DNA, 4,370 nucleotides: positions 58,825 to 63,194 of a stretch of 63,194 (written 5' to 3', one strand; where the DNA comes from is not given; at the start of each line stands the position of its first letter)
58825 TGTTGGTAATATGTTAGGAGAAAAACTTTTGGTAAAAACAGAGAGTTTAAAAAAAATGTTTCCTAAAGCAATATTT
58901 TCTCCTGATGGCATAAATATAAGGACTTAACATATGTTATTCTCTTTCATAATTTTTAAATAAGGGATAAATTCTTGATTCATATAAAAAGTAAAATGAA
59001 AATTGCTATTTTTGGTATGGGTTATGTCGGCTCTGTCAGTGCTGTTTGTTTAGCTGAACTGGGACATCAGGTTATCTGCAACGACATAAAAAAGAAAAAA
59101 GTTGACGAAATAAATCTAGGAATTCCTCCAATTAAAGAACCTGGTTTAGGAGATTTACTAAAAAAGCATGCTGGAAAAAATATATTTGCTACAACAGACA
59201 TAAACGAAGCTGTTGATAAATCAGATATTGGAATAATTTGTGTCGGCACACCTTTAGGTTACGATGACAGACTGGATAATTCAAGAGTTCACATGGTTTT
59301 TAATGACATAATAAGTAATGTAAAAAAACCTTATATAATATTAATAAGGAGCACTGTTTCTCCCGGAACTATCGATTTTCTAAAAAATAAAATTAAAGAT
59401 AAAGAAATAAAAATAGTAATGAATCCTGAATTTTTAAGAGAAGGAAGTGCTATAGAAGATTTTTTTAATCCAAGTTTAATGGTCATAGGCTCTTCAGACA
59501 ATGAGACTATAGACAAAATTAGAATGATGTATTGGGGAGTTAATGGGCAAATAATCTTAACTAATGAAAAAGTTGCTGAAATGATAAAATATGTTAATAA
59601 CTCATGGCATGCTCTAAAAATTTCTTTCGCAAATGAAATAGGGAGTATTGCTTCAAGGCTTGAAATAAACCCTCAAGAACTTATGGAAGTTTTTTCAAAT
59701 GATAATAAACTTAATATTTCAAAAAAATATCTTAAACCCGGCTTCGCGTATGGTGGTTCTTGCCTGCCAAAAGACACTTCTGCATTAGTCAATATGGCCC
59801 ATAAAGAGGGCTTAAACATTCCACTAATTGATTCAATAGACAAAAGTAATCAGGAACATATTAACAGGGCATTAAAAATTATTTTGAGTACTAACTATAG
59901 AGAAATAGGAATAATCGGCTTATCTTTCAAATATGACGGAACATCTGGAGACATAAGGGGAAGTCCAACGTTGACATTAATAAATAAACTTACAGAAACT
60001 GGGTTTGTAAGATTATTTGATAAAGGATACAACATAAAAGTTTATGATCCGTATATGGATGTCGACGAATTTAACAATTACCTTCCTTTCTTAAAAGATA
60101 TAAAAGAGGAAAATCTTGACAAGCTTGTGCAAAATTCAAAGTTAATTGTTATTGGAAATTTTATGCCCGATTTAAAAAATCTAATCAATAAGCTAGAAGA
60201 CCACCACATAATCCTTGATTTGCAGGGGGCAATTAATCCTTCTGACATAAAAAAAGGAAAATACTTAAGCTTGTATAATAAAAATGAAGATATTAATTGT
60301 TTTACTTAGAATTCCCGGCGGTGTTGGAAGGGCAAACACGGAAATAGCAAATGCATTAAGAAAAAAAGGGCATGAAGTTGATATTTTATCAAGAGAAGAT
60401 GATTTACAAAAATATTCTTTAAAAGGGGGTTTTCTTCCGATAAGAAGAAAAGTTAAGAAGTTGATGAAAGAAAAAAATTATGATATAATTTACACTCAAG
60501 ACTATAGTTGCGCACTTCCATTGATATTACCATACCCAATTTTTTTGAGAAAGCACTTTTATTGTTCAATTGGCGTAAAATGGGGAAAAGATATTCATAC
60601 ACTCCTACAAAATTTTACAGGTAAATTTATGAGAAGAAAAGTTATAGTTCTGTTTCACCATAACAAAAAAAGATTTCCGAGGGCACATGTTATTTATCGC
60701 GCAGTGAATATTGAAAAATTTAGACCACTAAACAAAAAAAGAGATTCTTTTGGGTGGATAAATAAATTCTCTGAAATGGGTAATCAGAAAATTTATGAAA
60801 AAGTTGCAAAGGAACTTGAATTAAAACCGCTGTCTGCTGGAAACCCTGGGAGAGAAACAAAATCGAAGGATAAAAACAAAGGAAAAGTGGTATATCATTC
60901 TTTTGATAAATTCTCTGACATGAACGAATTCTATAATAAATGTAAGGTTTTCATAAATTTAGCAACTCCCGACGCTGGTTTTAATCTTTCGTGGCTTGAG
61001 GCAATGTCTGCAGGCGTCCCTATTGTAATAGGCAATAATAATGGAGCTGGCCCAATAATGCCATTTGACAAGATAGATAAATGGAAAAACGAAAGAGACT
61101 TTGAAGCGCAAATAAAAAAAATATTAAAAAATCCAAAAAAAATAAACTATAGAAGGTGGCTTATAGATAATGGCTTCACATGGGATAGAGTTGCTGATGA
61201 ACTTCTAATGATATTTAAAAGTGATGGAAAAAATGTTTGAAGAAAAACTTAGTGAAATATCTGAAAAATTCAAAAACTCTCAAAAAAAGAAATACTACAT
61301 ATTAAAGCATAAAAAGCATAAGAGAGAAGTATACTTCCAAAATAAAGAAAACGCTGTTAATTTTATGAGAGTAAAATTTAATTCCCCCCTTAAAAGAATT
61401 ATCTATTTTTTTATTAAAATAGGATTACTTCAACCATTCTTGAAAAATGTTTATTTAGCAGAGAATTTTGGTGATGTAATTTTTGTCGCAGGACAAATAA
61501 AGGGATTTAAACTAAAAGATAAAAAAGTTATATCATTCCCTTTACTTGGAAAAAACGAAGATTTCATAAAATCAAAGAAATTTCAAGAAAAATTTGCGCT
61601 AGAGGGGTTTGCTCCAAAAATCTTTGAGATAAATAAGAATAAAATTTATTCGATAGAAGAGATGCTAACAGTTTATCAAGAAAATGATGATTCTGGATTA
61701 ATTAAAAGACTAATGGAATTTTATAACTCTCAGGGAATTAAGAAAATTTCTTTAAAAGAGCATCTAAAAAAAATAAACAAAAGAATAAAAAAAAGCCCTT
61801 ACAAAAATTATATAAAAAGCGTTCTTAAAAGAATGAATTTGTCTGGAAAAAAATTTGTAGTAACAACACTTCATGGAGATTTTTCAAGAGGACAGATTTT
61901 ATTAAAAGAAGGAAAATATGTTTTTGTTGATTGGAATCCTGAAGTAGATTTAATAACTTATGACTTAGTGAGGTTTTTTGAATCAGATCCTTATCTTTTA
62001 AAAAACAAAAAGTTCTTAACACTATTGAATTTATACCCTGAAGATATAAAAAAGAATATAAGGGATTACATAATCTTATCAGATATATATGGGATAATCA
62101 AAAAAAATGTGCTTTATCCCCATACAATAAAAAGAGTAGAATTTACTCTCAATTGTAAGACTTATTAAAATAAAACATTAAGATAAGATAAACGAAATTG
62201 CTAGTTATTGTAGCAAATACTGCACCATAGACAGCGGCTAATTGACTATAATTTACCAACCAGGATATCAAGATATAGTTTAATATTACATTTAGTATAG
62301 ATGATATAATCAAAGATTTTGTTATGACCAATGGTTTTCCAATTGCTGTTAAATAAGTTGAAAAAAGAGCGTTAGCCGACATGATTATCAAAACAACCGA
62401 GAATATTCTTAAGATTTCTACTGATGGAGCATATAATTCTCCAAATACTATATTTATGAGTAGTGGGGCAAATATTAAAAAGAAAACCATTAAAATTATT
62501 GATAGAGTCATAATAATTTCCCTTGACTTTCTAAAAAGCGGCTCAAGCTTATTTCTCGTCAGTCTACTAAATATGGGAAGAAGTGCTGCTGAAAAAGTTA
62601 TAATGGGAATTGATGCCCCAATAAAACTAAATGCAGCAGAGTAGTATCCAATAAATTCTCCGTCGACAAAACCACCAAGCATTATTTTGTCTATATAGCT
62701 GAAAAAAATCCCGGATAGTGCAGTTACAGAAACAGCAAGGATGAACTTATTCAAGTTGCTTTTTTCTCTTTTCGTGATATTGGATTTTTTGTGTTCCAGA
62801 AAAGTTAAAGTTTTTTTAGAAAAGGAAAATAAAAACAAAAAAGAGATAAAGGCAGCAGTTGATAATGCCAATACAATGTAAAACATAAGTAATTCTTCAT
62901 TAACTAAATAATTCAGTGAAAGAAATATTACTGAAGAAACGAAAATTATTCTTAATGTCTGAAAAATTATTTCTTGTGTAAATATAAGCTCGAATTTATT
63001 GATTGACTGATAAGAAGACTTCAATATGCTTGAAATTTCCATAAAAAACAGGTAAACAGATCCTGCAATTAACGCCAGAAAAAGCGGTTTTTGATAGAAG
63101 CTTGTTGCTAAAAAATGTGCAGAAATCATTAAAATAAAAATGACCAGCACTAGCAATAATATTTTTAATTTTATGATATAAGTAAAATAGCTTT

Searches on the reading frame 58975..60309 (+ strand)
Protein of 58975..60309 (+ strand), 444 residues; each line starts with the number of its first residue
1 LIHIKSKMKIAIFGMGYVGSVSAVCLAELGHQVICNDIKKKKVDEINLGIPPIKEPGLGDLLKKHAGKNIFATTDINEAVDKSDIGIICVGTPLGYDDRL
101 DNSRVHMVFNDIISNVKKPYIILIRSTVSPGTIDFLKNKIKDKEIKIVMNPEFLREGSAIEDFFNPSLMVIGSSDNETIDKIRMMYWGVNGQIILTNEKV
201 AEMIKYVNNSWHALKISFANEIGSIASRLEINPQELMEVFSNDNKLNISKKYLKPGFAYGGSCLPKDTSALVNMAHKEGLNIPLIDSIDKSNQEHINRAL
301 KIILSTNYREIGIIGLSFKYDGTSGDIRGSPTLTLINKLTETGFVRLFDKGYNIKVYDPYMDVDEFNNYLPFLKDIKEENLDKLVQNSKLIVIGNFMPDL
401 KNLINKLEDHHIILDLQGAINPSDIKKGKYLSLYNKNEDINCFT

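Call 8: search_protein_families(library=pfam, proteins=[window:58975-60309:+], max_evalue=0.01)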
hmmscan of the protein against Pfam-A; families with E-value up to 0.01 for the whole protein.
window:58975-60309:+ (444 aa): 7 families
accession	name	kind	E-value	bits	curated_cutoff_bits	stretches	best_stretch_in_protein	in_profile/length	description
PF03721.20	UDPG_MGDP_dh_N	-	2.7e-51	174.3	27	1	8-181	1-183/187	UDP-glucose/GDP-mannose dehydrogenase family, NAD binding domain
PF00984.24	UDPG_MGDP_dh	-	1.7e-29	102.2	25.4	1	200-293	2-93/94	UDP-glucose/GDP-mannose dehydrogenase family, central domain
PF03720.21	UDPG_MGDP_dh_C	-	1.2e-09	38.9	30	1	312-421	1-102/103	UDP-glucose/GDP-mannose dehydrogenase family, UDP binding domain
PF03446.21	NAD_binding_2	-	0.00014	22.3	21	1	9-148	1-115/161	NAD binding domain of 6-phosphogluconate dehydrogenase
PF01210.29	NAD_Gly3P_dh_N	-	0.00051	20.5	23.1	1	9-91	1-78/158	NAD-dependent glycerol-3-phosphate dehydrogenase N-terminus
PF03807.23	F420_oxidored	-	0.0046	18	21.6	0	9-90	1-67/94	NADP oxidoreductase coenzyme F420-dependent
PF02826.25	2-Hacid_dh_C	-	0.008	16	25.1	0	7-45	36-75/178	D-isomer specific 2-hydroxyacid dehydrogenase, NAD binding domain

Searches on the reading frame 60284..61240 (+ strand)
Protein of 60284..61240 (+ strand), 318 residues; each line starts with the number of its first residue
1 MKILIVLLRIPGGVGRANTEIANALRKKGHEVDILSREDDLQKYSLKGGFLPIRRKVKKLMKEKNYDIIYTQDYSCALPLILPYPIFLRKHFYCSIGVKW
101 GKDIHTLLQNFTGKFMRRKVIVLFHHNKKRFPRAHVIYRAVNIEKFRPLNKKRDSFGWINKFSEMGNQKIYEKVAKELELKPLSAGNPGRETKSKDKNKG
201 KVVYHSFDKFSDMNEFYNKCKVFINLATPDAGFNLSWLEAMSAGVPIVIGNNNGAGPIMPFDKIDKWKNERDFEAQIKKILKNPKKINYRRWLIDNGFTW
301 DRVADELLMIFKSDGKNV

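Call 8: search_protein_families(library=pfam, proteins=[window:60284-61240:+], max_evalue=0.01)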
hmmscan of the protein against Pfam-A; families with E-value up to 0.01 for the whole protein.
window:60284-61240:+ (318 aa): 7 families
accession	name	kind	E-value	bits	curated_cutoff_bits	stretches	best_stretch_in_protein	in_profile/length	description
PF13439.12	Glyco_transf_4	-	1.1e-08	35.8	28.5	1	11-82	1-89/170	Glycosyltransferase Family 4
PF00534.26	Glycos_transf_1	-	2.9e-08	33.9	26.4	1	197-295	70-167/172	Glycosyl transferases group 1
PF13692.12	Glyco_trans_1_4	-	4.8e-08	33.8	27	1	172-256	25-112/142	Glycosyl transferases group 1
PF13524.12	Glyco_trans_1_2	-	3.5e-05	24.2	25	1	197-308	27-143/144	Glycosyl transferase-like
PF20706.3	GT4-conflict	-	0.00072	19.1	26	1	213-259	275-320/385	Family 4 Glycosyltransferase in conflict systems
PF13477.12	Glyco_trans_4_2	-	0.00081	20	23.4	1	20-111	15-118/139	Glycosyl transferase 4-like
PF13579.12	Glyco_trans_4_4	-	0.002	19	29.7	1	12-48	1-37/158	Glycosyl transferase 4-like domain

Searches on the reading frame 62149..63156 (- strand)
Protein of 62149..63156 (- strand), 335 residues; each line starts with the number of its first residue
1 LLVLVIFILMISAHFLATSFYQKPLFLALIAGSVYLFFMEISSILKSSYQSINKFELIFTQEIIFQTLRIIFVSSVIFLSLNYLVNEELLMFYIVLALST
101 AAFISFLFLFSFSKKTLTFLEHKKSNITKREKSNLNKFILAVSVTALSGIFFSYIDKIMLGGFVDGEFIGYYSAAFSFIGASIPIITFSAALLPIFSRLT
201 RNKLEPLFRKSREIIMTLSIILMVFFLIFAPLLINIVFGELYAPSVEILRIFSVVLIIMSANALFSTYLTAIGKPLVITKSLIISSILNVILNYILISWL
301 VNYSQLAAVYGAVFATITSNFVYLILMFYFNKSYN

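Call 84: search_protein_families(library=ncbifam, proteins=[window:62149-63156:-], max_evalue=0.00001)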
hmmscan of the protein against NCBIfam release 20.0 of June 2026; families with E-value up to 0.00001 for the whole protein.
window:62149-63156:- (335 aa): 2 families
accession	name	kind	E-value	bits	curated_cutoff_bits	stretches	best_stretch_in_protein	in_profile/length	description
TIGR00797.1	matE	subfamily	8e-07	28.3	147.4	1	201-330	65-191/396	MATE family efflux transporter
TIGR02900.1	spore_V_B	equivalog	8.2e-07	28.1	372.3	1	4-149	93-238/488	stage V sporulation protein B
